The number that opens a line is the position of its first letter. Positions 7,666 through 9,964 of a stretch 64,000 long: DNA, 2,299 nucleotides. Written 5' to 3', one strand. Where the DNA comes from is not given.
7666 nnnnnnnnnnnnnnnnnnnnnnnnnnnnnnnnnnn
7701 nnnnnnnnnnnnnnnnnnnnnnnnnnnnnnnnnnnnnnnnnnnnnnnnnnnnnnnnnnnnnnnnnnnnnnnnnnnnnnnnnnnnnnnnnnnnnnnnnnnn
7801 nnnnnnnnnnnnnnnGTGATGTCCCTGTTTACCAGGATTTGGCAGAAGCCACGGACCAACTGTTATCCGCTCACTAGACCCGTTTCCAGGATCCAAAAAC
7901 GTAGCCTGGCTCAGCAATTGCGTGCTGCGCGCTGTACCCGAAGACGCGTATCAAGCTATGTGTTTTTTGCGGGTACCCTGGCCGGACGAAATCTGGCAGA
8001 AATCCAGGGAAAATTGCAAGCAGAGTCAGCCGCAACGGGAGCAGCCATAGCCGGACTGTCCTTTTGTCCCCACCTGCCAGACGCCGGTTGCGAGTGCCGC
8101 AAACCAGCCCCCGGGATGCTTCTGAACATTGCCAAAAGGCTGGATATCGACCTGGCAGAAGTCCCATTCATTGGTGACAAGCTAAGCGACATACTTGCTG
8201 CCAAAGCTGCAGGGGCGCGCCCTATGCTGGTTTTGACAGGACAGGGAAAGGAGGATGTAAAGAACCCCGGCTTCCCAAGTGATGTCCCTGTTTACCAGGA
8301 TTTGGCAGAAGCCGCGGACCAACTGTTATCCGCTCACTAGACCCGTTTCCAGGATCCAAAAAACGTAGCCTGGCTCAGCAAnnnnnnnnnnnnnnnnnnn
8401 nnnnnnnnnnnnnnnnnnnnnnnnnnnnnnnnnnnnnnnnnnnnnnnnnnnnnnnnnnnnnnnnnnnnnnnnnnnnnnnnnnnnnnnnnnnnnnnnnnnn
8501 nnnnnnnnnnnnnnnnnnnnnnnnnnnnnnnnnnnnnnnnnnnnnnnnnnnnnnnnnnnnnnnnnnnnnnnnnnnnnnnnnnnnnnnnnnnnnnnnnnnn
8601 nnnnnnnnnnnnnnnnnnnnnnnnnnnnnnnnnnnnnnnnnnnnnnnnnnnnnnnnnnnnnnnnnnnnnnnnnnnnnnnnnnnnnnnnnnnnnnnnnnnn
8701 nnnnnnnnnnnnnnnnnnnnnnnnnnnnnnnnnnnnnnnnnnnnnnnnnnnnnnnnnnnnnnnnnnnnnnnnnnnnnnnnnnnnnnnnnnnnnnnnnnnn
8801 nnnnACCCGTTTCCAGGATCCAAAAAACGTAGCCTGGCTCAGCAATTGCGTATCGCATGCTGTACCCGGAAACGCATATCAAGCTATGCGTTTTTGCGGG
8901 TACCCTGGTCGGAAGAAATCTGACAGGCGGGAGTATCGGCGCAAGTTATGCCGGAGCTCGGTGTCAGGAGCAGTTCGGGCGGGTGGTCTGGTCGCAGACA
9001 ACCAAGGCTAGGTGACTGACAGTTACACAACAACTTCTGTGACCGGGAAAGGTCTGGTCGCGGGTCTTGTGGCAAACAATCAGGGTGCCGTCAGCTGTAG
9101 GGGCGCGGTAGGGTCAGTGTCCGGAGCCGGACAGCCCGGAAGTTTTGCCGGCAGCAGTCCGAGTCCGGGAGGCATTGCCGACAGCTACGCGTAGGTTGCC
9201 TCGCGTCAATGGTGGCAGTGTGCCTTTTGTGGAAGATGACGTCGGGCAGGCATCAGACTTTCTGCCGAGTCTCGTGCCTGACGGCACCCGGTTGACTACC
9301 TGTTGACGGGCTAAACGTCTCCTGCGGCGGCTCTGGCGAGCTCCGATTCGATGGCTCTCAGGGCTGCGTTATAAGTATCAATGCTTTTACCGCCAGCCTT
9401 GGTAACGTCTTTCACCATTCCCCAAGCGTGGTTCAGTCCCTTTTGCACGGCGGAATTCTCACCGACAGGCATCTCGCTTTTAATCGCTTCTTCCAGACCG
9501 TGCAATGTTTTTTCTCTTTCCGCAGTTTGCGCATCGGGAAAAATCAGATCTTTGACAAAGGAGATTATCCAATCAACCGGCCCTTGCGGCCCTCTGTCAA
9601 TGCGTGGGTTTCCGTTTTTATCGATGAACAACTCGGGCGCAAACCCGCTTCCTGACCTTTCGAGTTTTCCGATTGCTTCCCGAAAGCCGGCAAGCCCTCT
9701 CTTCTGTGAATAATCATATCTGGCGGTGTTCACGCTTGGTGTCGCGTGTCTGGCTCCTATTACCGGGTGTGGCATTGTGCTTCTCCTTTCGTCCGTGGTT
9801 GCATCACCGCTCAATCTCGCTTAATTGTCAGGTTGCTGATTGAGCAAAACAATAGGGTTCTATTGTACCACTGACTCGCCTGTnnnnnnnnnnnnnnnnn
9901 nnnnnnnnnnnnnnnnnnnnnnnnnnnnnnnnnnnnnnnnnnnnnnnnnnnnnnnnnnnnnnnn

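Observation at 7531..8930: Triplicated gmhB 3' half creating two read-through GmhB C-terminal fragment ORFs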

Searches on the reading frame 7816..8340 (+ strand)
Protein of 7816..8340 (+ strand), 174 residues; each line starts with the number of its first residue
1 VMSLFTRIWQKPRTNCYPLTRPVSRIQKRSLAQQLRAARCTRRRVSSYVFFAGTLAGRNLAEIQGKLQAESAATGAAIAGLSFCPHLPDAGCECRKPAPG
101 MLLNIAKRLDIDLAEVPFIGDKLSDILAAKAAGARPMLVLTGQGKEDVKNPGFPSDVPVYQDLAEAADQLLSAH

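Call 9: search_protein_families(library=pfam, proteins=[window:7816-8340:+], max_evalue=0.01)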
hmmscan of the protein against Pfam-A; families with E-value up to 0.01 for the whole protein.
window:7816-8340:+ (174 aa): 3 families
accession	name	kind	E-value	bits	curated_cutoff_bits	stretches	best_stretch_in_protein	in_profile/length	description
PF13242.12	Hydrolase_like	-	3.1e-16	59.5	22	1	94-166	2-75/75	HAD-hyrolase-like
PF13419.12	HAD_2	-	8e-07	29.8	23.8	1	93-136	132-175/178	Haloacid dehalogenase-like hydrolase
PF00702.32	Hydrolase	-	9.2e-07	29.9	26.4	1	94-133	152-191/191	haloacid dehalogenase-like hydrolase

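Call 10: search_protein_families(library=ncbifam, proteins=[window:7816-8340:+], max_evalue=0.001)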
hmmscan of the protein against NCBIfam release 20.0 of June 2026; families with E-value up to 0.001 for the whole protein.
window:7816-8340:+ (174 aa): 20 families
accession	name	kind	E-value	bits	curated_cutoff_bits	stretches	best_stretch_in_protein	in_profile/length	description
NF006506.0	PRK08942.1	equivalog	1.3e-31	109.6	178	1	58-172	65-179/182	D-glycero-beta-D-manno-heptose 1,7-bisphosphate 7-phosphatase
TIGR01656.1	Histidinol-ppas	subfamily_domain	1.9e-18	66.8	84.15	1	53-139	59-146/149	histidinol-phosphate phosphatase domain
NF005264.0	PRK06769.1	equivalog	3.7e-18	65.9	217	1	81-149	78-146/175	HAD-IIIA family hydrolase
NF050049.1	HBPPhtaseGmhB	domain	1.9e-14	53.8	250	1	74-147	80-151/171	D-glycero-alpha-D-manno-heptose-1,7-bisphosphate 7-phosphatase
TIGR01662.1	HAD-SF-IIIA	subfamily_domain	3.2e-14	53.2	44.6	1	58-140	58-139/141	HAD-IIIA family hydrolase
TIGR00213.1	GmhB_yaeD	subfamily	2.3e-13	50.2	149.6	1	67-142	71-153/176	D-glycero-beta-D-manno-heptose 1,7-bisphosphate 7-phosphatase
TIGR01449.2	PGP_bact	equivalog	1.1e-09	38.2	180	1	95-144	140-189/213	phosphoglycolate phosphatase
NF009695.0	PRK13222.1-2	equivalog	3.4e-07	30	225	1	93-142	147-196/226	phosphoglycolate phosphatase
NF003937.0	PRK05446.1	equivalog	9.4e-07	28.2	443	1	77-138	86-147/355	bifunctional histidinol-phosphatase/imidazoleglycerol-phosphate dehydratase HisB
NF009700.0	PRK13226.1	equivalog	1e-06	28.6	342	1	94-160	149-215/229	phosphoglycolate phosphatase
NF009696.0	PRK13222.1-3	equivalog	1.2e-06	28.3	359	1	93-157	140-204/223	N-acetylmuramic acid 6-phosphate phosphatase MupP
TIGR01261.1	hisB_Nterm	equivalog_domain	2.1e-06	27.3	140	1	75-133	82-140/161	histidinol-phosphatase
NF009694.0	PRK13222.1-1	equivalog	5.2e-06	25.9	415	1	94-136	165-207/252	phosphoglycolate phosphatase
TIGR01549.1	HAD-SF-IA-v1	subfamily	0.00011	22.7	23.3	1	94-133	111-149/149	HAD-IA family hydrolase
NF009698.0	PRK13223.1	equivalog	0.00018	20.8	466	1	95-137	156-198/272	phosphoglycolate phosphatase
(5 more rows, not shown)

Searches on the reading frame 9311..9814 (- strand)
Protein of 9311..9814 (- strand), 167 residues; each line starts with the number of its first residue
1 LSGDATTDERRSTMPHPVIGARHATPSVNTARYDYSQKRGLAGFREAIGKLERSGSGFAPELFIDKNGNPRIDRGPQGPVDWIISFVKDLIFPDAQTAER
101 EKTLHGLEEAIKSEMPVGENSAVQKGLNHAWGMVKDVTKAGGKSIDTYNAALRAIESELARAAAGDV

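Call 9: search_protein_families(library=pfam, proteins=[window:9311-9814:-], max_evalue=0.01)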
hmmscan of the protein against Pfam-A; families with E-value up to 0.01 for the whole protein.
window:9311-9814:- (167 aa): 0 families

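Call 10: search_protein_families(library=ncbifam, proteins=[window:9311-9814:-], max_evalue=0.001)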
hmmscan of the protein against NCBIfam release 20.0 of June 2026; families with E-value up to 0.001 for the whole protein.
window:9311-9814:- (167 aa): 0 families
